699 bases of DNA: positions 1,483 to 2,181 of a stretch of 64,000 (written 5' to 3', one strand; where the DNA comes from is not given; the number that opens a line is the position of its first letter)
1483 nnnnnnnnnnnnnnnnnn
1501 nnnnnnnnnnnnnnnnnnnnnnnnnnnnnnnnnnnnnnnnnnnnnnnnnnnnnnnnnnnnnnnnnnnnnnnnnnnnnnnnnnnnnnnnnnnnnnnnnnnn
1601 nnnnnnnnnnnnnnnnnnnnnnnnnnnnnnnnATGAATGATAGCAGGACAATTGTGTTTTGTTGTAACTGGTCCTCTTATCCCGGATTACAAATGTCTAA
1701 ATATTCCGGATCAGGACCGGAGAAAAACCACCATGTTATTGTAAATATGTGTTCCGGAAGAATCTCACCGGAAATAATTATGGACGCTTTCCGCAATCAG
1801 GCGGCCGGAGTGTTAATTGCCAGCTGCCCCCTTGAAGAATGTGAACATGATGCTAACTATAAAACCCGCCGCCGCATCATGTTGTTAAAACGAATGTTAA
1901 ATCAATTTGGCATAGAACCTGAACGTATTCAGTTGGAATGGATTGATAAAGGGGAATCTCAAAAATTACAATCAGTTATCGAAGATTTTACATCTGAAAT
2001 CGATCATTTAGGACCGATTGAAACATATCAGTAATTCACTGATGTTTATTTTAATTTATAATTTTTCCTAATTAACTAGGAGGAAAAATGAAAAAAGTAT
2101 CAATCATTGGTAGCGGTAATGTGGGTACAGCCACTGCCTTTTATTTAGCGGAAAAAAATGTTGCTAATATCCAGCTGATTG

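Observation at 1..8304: Mvh-type [NiFe] hydrogenase wired into a 2-hydroxyacid dehydrogenase/racemase operon, a candidate undescribed hydroxyacid:H2 oxidoreductase system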

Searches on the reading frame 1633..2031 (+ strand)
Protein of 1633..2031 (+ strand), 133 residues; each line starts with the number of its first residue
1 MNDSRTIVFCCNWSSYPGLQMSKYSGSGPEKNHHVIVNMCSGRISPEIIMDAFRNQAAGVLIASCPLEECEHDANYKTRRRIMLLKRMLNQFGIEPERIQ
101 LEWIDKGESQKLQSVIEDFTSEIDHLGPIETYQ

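Call 5: search_protein_families(library=pfam, proteins=[window:1633-2031:+])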
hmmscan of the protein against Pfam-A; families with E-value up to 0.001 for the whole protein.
window:1633-2031:+ (133 aa): 1 family
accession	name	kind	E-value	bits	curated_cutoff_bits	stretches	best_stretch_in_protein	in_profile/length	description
PF02662.21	FlpD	-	1.1e-37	129.2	22.3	1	7-127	2-123/123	Methyl-viologen-reducing hydrogenase, delta subunit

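Call 6: search_protein_families(library=ncbifam, proteins=[window:1633-2031:+])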
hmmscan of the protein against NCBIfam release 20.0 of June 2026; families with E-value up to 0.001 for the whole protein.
window:1633-2031:+ (133 aa): 3 families
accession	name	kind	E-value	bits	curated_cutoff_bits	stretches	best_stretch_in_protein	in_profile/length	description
NF040770.1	hetero_SS_HdrA2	exception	1.4e-31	109.4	1100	1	5-130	649-775/777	CoB-CoM heterodisulfide reductase HdrA2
NF045873.1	F420_non_VhuD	exception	3e-14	53.3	215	1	6-128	4-127/132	F420-non-reducing hydrogenase iron-sulfur subunit VhuD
NF041891.1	hdrA_Methbact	equivalog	0.00012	20.5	1300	1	35-124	674-759/762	ferredoxin:CoB-CoM heterodisulfide reductase subunit HdrA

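Call 60: search_solved_structures(query=window:1633-2031:+, show_alignments=2, max_evalue=0.001)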
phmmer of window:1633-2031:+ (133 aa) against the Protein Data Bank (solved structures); distinct sequences matched with E-value up to 0.001: 6.
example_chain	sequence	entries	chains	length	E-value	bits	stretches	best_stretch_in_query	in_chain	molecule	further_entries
5odc_D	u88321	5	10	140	1.3e-29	106.2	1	5-130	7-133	Methyl-viologen reducing hydrogenase subunit D | Methyl-viologen reducing hydrogenase, subunit D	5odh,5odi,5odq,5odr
8rvu_F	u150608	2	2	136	3e-26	95.3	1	5-130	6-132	Methyl viologen-reducing hydrogenase, subunit D-related protein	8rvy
8rvv_F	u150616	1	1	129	8.1e-26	93.9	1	5-129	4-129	Methyl viologen-reducing hydrogenase, subunit D-related protein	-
9sw2_D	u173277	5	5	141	6.9e-25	90.9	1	3-129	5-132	F420-non-reducing hydrogenase iron-sulfur subunit D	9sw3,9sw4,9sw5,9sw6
7bkb_F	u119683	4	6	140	4.6e-18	68.8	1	7-129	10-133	F420-non-reducing hydrogenase subunit D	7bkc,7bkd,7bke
9sfi_K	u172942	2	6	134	5.6e-08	36.2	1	8-128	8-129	F420-non-reducing hydrogenase subunit delta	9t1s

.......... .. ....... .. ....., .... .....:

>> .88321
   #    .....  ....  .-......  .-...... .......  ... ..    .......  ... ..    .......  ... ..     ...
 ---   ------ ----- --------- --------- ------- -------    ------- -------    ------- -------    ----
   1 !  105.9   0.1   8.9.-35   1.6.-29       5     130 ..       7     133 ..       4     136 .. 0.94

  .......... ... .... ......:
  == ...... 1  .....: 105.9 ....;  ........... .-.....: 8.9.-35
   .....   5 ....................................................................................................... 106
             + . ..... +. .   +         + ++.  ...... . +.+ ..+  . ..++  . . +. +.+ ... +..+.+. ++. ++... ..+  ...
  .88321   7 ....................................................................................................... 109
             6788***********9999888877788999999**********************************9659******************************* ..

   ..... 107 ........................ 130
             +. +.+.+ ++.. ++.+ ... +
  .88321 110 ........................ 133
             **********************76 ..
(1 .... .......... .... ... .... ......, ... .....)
